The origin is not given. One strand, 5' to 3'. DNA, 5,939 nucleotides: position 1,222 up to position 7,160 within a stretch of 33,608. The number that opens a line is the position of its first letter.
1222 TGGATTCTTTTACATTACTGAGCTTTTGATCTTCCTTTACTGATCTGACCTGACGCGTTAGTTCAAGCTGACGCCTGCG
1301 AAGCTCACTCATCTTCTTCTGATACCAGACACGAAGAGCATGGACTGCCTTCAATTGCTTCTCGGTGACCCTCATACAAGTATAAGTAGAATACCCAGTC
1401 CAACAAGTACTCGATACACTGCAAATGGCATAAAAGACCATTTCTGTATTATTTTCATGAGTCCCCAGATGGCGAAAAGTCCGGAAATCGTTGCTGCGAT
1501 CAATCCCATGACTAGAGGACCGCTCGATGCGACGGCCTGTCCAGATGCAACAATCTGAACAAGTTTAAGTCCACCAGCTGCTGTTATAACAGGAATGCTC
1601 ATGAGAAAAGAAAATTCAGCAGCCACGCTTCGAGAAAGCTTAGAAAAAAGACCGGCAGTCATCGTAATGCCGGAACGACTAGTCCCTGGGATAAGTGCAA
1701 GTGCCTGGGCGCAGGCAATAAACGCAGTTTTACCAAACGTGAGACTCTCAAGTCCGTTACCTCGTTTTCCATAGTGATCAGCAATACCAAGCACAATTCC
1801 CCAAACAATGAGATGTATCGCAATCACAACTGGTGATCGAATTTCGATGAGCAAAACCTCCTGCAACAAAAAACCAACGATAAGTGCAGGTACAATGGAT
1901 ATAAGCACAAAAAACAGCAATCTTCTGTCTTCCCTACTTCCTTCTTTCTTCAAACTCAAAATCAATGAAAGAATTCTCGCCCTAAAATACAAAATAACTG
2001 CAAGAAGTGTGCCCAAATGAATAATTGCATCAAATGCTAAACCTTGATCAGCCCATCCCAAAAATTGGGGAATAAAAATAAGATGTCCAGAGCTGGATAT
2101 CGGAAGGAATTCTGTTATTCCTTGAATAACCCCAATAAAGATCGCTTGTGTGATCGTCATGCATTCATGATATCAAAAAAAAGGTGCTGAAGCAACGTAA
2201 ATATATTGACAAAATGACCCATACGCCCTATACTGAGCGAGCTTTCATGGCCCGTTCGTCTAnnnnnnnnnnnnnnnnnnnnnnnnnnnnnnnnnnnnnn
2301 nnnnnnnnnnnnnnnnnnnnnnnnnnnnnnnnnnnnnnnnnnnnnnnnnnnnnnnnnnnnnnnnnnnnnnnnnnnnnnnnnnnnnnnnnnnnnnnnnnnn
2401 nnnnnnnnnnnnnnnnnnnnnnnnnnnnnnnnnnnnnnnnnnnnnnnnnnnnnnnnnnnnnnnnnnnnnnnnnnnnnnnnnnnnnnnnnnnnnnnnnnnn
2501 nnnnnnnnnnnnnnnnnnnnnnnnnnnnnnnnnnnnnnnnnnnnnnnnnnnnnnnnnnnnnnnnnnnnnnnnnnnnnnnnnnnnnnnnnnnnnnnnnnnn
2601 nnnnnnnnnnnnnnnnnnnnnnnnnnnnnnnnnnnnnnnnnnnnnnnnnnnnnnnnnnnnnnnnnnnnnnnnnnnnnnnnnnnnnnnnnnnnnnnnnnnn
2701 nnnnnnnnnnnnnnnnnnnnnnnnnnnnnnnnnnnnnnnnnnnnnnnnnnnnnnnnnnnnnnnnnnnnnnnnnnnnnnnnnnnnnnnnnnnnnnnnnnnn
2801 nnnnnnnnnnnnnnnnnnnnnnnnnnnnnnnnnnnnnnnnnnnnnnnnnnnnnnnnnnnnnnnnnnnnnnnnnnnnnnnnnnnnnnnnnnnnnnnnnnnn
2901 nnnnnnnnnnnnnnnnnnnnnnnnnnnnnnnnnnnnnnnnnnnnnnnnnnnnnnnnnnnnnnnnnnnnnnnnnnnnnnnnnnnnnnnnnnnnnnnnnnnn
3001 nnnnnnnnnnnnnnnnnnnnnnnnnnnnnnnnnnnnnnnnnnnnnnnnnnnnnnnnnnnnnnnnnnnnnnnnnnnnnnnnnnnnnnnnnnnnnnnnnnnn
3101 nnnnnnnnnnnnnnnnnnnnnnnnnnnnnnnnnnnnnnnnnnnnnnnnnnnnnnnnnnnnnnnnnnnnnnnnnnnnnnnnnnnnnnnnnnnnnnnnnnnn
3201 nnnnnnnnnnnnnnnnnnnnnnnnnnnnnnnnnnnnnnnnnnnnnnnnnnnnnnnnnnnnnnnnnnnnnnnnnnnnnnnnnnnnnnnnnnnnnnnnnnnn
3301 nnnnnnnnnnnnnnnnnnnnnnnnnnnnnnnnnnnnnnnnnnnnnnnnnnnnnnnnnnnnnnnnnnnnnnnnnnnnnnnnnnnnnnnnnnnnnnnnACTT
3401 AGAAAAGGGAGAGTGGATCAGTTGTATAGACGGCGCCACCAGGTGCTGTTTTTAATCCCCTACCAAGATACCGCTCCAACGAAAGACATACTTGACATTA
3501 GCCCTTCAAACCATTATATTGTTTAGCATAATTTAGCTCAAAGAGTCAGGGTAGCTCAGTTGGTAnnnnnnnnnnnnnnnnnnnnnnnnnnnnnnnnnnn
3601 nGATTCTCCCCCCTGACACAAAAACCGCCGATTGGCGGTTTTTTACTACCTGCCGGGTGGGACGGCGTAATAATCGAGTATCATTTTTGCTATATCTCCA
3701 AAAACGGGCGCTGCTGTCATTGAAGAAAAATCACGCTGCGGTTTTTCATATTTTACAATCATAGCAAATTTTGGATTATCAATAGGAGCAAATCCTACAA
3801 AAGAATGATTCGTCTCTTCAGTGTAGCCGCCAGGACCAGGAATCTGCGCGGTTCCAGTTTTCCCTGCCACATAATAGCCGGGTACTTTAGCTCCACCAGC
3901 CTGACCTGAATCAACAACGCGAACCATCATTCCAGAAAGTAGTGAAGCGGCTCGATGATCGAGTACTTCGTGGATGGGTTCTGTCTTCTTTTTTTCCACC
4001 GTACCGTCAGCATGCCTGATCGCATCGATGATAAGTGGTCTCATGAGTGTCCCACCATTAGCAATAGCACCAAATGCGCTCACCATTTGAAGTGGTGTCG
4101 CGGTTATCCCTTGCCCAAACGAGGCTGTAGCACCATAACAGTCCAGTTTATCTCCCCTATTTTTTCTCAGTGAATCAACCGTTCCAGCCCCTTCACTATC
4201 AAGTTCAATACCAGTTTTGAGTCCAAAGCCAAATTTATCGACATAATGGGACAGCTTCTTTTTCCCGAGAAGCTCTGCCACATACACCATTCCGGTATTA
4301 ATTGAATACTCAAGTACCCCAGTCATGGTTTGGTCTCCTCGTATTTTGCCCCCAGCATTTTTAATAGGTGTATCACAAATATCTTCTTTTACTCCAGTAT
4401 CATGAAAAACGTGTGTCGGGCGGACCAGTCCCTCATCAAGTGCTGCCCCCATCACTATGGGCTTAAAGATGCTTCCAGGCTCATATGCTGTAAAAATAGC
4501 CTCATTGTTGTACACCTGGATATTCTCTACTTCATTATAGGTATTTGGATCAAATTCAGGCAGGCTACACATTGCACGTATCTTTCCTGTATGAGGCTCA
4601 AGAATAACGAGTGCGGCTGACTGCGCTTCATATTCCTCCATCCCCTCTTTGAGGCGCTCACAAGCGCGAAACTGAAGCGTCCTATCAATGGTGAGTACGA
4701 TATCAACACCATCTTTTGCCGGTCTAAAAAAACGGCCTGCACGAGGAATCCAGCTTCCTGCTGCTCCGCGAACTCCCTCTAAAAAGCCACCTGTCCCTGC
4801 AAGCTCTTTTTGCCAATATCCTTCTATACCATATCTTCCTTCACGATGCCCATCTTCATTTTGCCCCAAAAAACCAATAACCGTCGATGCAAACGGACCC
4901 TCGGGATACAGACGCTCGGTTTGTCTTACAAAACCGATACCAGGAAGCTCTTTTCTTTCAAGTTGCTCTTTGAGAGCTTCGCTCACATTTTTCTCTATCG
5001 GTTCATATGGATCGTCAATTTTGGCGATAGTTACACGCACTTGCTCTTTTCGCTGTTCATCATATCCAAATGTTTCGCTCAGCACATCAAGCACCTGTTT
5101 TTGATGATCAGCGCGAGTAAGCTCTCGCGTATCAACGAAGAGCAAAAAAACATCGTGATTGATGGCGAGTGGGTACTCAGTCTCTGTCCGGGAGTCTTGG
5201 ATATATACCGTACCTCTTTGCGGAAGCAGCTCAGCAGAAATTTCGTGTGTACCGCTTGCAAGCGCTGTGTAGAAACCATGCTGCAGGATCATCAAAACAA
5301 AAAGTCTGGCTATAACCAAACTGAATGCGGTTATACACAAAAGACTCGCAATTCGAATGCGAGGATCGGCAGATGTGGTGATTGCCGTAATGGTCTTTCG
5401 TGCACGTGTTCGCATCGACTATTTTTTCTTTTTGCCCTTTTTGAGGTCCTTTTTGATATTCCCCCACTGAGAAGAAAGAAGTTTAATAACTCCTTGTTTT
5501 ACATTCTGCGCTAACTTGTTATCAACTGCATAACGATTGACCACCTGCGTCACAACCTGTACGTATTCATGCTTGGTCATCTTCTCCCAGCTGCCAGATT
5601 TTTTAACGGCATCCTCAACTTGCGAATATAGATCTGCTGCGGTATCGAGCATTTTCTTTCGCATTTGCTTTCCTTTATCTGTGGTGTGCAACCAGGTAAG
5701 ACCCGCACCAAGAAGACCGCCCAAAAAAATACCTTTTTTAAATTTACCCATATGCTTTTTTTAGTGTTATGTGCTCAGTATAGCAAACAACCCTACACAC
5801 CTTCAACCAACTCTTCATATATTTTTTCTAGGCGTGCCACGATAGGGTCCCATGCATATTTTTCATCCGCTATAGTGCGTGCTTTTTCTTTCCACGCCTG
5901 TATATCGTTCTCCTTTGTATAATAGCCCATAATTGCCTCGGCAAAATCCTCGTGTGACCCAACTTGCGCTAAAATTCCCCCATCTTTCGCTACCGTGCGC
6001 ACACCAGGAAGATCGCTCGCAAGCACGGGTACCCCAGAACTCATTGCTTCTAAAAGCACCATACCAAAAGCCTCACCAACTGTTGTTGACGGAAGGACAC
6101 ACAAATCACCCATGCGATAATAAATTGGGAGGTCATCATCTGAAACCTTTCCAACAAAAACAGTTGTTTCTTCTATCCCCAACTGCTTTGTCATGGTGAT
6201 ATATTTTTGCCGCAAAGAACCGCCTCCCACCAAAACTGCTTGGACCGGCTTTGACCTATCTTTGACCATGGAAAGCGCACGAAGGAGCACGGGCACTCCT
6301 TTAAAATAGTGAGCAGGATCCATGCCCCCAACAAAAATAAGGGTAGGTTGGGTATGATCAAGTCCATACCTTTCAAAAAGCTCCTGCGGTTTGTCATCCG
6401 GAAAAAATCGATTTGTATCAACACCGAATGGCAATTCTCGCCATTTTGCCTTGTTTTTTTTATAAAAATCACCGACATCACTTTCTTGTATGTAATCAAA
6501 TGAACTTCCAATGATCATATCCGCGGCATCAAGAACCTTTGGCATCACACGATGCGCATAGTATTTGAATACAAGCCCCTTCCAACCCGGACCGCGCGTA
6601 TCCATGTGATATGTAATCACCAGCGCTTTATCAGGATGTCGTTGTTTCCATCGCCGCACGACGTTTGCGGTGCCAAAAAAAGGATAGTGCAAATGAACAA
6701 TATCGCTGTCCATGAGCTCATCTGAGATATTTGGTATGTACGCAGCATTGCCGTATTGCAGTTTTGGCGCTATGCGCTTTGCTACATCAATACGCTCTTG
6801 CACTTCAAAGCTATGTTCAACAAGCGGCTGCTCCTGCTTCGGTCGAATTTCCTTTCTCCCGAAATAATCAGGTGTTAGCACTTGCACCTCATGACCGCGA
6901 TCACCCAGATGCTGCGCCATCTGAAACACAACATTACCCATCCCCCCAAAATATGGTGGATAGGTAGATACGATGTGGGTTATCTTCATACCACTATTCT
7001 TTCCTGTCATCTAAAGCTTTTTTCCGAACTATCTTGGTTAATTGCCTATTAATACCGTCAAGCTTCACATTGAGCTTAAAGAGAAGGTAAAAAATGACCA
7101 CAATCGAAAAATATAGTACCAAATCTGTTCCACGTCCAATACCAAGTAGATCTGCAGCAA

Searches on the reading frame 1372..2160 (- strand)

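Call 10: search_protein_families(library=pfam, proteins=[window:1372-2160:-], max_evalue=0.001)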
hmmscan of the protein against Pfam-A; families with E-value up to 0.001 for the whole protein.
window:1372-2160:- (262 aa): 1 family
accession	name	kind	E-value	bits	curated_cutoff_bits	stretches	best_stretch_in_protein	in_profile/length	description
PF02673.24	BacA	-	5.8e-74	249.5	33.4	1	6-255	1-256/257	Bacitracin resistance protein BacA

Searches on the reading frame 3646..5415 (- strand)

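Call 9: search_protein_families(library=pfam, proteins=[window:3646-5415:-], max_evalue=0.001)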
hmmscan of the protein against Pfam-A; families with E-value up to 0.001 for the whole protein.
window:3646-5415:- (589 aa): 2 families
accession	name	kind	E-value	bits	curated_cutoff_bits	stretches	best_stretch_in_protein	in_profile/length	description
PF00905.27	Transpeptidase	-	3.8e-72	243.5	22.1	1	268-576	2-298/299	Penicillin binding protein transpeptidase domain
PF03717.20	PBP_dimer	-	5.2e-12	47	24.4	1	65-220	4-173/180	Penicillin-binding Protein dimerisation domain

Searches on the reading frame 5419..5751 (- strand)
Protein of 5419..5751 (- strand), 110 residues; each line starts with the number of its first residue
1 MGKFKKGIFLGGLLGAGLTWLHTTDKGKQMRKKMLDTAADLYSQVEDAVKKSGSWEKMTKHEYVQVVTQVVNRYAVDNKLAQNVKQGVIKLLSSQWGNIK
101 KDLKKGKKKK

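Call 9: search_protein_families(library=pfam, proteins=[window:5419-5751:-], max_evalue=0.001)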
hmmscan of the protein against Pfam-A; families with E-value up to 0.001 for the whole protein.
window:5419-5751:- (110 aa): 1 family
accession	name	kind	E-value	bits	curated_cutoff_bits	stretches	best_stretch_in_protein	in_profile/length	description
PF12732.12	YtxH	-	5.4e-10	40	37.5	1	6-72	2-64/71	YtxH-like protein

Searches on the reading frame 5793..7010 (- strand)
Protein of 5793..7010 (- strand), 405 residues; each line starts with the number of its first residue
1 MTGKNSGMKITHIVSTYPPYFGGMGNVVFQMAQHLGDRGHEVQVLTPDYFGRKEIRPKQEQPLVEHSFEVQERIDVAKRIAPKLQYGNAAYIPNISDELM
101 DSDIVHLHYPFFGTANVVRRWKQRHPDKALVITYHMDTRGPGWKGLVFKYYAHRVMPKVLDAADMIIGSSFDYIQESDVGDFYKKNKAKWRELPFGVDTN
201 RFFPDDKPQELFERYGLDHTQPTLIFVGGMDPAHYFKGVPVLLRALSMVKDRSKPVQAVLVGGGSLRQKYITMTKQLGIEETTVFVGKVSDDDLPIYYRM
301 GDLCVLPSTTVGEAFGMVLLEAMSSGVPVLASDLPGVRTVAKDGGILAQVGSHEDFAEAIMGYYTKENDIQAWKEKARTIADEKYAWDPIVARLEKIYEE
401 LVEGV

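Call 9: search_protein_families(library=pfam, proteins=[window:5793-7010:-], max_evalue=0.001)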
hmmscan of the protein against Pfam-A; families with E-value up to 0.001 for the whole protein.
window:5793-7010:- (405 aa): 7 families
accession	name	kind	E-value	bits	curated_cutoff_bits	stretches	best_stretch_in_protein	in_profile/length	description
PF00534.26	Glycos_transf_1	-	2.1e-34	119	26.4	1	210-378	4-170/172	Glycosyl transferases group 1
PF13692.12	Glyco_trans_1_4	-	7.1e-30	104.6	27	1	222-362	2-138/142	Glycosyl transferases group 1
PF13439.12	Glyco_transf_4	-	8.7e-17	62.1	28.5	1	21-199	1-168/170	Glycosyltransferase Family 4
PF13579.12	Glyco_trans_4_4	-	1.5e-10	42.1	29.7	1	22-169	1-134/158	Glycosyl transferase 4-like domain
PF20706.3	GT4-conflict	-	2e-08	34.1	26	1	218-383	194-357/385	Family 4 Glycosyltransferase in conflict systems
PF08323.17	Glyco_transf_5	-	9.6e-07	29.2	22.7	1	9-70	1-62/239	Starch synthase catalytic domain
PF13524.12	Glyco_trans_1_2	-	0.00081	19.8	25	0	282-394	28-142/144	Glycosyl transferase-like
